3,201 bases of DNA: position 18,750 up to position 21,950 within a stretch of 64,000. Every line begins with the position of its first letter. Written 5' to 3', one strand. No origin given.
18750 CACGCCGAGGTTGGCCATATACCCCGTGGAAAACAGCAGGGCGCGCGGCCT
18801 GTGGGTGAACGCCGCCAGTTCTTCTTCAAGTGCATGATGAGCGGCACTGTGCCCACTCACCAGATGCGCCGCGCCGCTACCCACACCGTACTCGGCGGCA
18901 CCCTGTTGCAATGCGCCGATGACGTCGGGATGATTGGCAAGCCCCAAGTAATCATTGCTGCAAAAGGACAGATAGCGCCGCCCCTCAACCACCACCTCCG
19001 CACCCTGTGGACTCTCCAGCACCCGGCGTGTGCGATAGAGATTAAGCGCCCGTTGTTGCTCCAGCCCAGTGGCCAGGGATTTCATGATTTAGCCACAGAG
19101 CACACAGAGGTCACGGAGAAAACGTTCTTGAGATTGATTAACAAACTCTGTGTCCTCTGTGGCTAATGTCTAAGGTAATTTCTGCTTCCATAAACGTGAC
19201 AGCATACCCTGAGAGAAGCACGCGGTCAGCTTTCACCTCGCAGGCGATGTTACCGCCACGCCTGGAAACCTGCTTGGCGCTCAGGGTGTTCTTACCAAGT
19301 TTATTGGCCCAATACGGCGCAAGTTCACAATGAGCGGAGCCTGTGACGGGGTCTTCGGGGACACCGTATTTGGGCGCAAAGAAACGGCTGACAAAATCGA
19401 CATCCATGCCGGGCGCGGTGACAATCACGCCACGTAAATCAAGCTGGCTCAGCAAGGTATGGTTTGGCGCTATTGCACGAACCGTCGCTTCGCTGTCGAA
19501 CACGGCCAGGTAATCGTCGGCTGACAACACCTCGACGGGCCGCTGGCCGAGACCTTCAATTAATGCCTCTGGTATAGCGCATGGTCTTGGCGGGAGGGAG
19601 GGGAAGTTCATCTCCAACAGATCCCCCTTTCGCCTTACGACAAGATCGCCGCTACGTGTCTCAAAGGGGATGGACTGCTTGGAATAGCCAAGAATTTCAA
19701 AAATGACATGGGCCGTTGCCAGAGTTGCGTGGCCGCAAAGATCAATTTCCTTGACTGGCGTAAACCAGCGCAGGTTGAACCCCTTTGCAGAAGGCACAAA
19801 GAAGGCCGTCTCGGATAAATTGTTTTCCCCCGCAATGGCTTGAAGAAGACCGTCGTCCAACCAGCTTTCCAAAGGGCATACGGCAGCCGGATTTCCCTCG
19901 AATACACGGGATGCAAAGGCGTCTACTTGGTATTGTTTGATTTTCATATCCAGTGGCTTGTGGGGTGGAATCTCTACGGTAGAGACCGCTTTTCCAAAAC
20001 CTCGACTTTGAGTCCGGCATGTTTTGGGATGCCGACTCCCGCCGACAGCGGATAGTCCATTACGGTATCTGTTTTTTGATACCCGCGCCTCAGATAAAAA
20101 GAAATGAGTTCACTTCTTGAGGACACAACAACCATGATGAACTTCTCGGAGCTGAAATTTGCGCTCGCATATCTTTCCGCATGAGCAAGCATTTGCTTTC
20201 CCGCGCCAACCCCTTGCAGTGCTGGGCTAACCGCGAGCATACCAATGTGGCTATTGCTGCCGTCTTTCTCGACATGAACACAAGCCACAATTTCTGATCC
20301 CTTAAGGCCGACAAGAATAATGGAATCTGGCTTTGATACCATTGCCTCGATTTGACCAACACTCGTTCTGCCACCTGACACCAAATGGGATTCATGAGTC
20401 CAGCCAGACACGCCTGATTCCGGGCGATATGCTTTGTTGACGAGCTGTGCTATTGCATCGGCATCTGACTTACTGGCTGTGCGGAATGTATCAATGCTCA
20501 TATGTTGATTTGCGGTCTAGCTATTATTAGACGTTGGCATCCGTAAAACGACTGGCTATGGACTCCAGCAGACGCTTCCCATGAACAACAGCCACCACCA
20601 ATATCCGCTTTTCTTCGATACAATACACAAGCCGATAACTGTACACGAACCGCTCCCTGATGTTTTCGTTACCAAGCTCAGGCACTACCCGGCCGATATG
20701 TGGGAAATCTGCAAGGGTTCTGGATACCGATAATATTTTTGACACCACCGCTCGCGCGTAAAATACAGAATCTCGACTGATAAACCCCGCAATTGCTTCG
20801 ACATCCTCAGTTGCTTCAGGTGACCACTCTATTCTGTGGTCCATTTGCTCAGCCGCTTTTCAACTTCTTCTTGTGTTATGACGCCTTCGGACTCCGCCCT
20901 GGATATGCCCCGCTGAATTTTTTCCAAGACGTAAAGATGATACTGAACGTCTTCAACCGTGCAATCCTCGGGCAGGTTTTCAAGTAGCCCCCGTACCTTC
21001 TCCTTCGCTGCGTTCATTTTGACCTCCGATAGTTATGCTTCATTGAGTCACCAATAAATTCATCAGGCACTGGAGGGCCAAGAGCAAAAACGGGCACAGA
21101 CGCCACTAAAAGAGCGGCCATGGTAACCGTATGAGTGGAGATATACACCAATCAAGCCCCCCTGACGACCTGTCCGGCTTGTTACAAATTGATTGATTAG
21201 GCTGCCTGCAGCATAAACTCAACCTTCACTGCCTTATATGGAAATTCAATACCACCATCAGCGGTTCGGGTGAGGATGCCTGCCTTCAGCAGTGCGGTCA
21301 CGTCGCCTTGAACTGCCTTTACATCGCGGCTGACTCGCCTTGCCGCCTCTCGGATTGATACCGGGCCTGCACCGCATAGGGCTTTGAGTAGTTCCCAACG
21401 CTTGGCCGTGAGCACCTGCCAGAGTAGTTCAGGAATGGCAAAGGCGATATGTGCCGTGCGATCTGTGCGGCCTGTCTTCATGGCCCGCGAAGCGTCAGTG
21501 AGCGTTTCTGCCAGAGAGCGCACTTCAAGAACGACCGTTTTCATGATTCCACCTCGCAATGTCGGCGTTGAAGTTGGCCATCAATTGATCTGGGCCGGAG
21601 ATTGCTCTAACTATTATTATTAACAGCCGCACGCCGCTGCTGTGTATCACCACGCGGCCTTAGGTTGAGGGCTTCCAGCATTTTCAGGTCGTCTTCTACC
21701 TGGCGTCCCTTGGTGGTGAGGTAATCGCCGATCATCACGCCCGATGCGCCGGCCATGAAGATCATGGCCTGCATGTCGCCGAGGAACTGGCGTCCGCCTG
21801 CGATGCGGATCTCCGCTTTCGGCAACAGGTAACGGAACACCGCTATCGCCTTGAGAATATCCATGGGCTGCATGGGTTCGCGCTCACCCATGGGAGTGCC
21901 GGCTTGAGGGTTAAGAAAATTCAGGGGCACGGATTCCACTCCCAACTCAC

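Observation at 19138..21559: Accessory cassette (PhzF-like, GNAT, RelE/ParE toxin-antitoxin pair, orphan HTH) inserted between bioF and bioB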

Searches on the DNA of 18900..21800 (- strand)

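Call 13: search_dna_similar(query=window:19100-21620:-, collection=plasmids, mode=distant, max_rows=20)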
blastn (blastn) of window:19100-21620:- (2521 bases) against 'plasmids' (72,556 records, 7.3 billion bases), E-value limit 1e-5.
Records with a match: 6; places in all: 6; records where one place covers at least 80% of the query: 0.
Best place of each record, by identity: 60-80% 6.
By first word of the organism name: Azospirillum 3; Klebsiella 2; Agrobacterium 1.
By predicted mobility (MOB-suite, as given by PLSDB): non-mobilizable 5; conjugative 1.
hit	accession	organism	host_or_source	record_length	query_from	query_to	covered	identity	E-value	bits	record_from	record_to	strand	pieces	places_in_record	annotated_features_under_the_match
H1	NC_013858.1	Azospirillum sp. B510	-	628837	1689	1918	9%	67.4%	1e-10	78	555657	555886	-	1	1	PhzF family phenazine biosynthesis protein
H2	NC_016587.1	Azospirillum lipoferum 4B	-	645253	1689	1918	9%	66.5%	6e-8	69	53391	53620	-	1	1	PhzF family phenazine biosynthesis protein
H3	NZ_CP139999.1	Agrobacterium tumefaciens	-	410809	1689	1912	9%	67.8%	5e-9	73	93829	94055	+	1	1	PhzF family phenazine biosynthesis protein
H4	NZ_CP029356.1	Azospirillum thermophilum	cell culture,hot spring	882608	1716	1910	8%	67.2%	9e-6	61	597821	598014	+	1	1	none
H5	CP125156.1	Klebsiella pneumoniae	-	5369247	1805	1925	5%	71.9%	2e-7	66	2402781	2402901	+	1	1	PhzF family phenazine biosynthesis protein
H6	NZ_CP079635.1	Klebsiella pneumoniae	Homo sapiens,Pus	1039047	1805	1925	5%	71.1%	9e-6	62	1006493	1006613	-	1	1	none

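Call 56: search_with_rna_model(model_id=R1, source=window, start=18900, end=21800, filters=off, max_evalue=10, show_alignments=4)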
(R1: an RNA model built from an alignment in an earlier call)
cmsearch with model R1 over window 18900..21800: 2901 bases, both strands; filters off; matches with E-value up to 10: 4.
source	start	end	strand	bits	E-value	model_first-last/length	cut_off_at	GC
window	19429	19468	-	4.6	3.2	1-63/63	no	0.52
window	19307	19375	+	4.2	4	1-63/63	no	0.61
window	19994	20027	-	3.7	5.5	1-63/63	no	0.5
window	20373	20404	+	2.9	8.2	1-63/63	no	0.5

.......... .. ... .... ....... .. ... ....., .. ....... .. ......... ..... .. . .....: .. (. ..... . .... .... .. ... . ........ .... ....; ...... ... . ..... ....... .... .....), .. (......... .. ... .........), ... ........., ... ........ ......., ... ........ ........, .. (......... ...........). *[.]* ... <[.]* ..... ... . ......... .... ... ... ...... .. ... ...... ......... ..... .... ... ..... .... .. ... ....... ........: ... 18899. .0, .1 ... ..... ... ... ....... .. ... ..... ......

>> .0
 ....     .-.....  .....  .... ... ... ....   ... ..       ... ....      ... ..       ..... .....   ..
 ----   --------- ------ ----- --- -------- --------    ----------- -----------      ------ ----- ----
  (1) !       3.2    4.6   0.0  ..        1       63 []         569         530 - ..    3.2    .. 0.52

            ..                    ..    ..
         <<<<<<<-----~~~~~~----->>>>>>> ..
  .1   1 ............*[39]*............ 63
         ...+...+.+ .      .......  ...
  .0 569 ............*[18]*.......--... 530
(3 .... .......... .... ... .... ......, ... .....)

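Call 57: search_with_rna_model(model_id=R1, sources=[L086, L094, L096, L098], filters=off, max_evalue=10, show_alignments=5)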
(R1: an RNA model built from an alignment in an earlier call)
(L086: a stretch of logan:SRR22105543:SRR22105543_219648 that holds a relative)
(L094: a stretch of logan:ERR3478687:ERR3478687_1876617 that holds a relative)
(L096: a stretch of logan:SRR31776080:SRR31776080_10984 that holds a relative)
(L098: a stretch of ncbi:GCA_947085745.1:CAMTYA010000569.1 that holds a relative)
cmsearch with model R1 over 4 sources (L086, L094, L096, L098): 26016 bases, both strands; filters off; matches with E-value up to 10: 10.
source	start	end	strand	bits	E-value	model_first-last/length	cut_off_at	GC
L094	662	729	+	29.1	3.3e-05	1-63/63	no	0.6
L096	3187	3220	-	10.4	1.1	1-63/63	no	0.74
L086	2247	2273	+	8.7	3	1-63/63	no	0.52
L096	6534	6575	-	8.5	3.3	1-63/63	no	0.6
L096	5003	5038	-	7.8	4.9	1-63/63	no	0.69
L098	7374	7404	+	7.7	5.3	19-46/63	no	0.74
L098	5964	5990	+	7.2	6.7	1-63/63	no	0.48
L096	630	661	-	7.1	7.4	1-63/63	no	0.53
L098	4290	4323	-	7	7.5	1-63/63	no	0.68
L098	3030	3094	+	6.6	9.8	1-63/63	no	0.63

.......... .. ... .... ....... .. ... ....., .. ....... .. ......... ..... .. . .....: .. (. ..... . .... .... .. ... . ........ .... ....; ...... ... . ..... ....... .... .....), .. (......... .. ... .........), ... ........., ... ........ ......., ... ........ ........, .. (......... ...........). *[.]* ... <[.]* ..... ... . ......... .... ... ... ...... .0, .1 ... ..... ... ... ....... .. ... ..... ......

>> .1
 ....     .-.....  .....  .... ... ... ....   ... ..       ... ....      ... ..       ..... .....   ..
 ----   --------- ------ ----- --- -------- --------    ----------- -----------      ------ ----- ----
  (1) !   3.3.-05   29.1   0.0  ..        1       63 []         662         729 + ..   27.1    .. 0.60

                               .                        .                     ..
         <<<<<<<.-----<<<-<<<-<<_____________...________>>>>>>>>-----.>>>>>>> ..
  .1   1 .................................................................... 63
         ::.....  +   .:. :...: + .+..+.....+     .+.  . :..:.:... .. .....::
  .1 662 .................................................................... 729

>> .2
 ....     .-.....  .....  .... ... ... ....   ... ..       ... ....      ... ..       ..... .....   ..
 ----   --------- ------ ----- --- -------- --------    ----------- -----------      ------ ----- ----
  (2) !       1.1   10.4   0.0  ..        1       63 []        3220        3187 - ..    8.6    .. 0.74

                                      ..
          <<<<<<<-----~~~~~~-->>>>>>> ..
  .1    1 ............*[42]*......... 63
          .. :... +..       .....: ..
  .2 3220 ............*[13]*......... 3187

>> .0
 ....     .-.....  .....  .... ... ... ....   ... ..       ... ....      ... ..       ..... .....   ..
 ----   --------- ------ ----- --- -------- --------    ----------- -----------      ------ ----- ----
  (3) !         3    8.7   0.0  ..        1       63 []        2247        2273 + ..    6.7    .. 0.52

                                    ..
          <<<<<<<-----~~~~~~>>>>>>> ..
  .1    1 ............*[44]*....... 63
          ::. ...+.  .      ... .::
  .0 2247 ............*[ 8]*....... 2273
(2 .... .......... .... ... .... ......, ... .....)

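Call 75: search_with_rna_model(model_id=R1, sources=[L099, L100, L101, L102, L103, L104, L105, L106, L107, L108, L109, L110, L111, L112, L113, L114, L115, L116, L117, L118, L119, L120, L121, L122, L123, L124, L125, L126, L127, L128, L129, L130, L131, L132, L133, L134, L135, L136, L137, L138, L139, L140, L141, L142, L143, L144, L145, L146, L147, L148, L149, L150, L151, L152, L153, L154, L155, L156, L157, L158, L159, L160, L161, L162, L163, L164, L165, L166, L167, L168, L169, L170, L171, L172, L173, L174, L175, L176, L177, L178], max_evalue=0.01)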
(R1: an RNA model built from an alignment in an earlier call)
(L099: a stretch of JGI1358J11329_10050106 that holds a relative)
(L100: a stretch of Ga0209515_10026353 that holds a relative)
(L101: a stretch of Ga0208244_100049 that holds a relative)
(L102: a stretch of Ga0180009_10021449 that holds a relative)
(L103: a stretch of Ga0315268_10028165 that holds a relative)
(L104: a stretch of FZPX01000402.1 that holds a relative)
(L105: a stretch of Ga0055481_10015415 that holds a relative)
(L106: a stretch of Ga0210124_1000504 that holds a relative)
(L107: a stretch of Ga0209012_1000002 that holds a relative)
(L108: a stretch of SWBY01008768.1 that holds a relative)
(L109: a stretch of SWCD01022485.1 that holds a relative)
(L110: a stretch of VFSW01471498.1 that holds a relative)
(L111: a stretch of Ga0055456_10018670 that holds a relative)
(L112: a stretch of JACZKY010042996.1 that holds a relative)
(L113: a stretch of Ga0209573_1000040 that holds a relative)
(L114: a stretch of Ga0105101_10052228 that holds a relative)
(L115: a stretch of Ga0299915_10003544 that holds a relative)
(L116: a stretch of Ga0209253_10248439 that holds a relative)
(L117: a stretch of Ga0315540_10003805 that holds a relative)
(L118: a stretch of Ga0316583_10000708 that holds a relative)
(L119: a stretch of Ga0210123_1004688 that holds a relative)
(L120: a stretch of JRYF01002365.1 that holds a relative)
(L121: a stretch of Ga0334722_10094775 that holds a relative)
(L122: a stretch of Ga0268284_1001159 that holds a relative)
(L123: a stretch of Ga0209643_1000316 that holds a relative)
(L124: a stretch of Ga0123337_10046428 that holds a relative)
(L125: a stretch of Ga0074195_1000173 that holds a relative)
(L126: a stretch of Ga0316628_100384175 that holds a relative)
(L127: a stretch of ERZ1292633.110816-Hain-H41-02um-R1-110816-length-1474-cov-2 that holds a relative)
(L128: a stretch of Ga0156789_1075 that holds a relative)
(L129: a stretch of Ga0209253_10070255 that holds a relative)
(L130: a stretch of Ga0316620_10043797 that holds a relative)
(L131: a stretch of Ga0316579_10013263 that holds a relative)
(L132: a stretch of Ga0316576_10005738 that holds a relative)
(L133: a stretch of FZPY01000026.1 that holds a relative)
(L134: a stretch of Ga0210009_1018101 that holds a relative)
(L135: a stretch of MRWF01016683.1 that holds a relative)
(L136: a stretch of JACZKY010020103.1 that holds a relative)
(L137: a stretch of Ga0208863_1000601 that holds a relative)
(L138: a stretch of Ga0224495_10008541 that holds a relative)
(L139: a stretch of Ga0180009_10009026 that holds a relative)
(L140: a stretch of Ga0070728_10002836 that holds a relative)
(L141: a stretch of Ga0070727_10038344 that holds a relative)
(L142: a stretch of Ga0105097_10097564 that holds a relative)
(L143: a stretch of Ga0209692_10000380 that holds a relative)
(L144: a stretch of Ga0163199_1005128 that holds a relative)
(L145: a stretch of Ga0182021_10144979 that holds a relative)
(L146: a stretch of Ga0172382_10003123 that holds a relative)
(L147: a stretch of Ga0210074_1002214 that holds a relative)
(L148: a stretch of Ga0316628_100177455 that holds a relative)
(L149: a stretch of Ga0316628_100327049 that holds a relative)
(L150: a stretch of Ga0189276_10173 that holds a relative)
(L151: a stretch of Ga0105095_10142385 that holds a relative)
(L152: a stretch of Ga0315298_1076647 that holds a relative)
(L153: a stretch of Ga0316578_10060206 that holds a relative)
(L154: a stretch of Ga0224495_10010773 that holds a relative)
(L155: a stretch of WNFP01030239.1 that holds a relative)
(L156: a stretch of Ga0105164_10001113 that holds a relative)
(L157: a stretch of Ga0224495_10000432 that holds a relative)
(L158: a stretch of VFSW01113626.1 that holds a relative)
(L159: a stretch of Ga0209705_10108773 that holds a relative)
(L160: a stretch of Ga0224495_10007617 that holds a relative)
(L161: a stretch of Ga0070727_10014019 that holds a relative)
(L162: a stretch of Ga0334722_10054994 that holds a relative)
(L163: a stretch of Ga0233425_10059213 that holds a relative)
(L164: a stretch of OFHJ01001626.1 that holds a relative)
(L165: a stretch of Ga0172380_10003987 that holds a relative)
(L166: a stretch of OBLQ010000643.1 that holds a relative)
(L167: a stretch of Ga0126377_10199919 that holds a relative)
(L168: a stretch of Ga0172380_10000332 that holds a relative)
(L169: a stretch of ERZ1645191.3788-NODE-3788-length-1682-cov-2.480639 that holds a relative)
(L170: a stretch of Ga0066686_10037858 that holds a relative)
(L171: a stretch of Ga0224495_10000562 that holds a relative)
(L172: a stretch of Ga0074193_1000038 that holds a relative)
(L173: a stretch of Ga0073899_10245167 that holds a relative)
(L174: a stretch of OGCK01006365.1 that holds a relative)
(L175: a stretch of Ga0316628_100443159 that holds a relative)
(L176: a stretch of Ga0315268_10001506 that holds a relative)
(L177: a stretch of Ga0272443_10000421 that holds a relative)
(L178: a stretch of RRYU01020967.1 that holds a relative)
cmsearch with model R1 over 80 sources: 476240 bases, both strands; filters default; matches with E-value up to 0.01: 34.
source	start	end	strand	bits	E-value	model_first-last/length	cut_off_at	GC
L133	2569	2631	+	74.5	6e-15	1-63/63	no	0.6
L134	2054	2116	+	74.1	7.9e-15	1-63/63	no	0.56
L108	2165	2227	+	69.6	9.6e-14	1-63/63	no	0.52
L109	2165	2227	+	69.6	9.6e-14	1-63/63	no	0.52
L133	1701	1769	+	67.6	2.9e-13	1-63/63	no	0.57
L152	919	981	+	64.1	2e-12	1-63/63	no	0.62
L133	4208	4272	+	61.5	8.9e-12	1-63/63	no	0.57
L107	5781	5843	+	61.4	8.9e-12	1-63/63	no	0.54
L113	2617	2697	+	57.5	7.9e-11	1-63/63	no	0.58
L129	1746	1826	+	57.1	1e-10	1-63/63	no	0.54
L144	1564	1632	+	55.5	2.4e-10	1-63/63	no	0.58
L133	3283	3343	+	54.5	4.3e-10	1-63/63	no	0.61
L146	7363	7421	+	54.2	5.2e-10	1-63/63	no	0.59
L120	4671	4739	+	51.1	2.8e-09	1-63/63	no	0.65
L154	3036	3098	+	50.6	3.8e-09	1-63/63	no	0.57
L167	967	1061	+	47.6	2e-08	1-63/63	no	0.68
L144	443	565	+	44.9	9e-08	1-63/63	no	0.53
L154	2180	2237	+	42.5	3.6e-07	1-63/63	no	0.55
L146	5784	5846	+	38.3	3.7e-06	1-63/63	no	0.46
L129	47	119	+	36.2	1.2e-05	1-63/63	no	0.62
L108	2672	2733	+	35.7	1.5e-05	1-63/63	no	0.58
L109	2672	2733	+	35.7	1.5e-05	1-63/63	no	0.58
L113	724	818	+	31.5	0.00016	1-63/63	no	0.64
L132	2899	2978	+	31.2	0.00019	1-63/63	no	0.52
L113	3312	3401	+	30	0.00037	1-63/63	no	0.67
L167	1466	1545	+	29.6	0.00047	1-63/63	no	0.6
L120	5567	5646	+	27.4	0.0016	1-63/63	no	0.57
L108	3022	3087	+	26.2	0.0031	1-63/63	no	0.59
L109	3022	3087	+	26.2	0.0031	1-63/63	no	0.59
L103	2768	2830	+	26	0.0035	1-63/63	no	0.63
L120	3809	3868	+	25.4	0.0049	1-63/63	no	0.67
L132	1326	1416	+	25.3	0.0052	1-63/63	no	0.57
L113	1689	1814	+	24.5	0.008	1-63/63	no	0.51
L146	6814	6876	+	24.2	0.0094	1-63/63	no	0.56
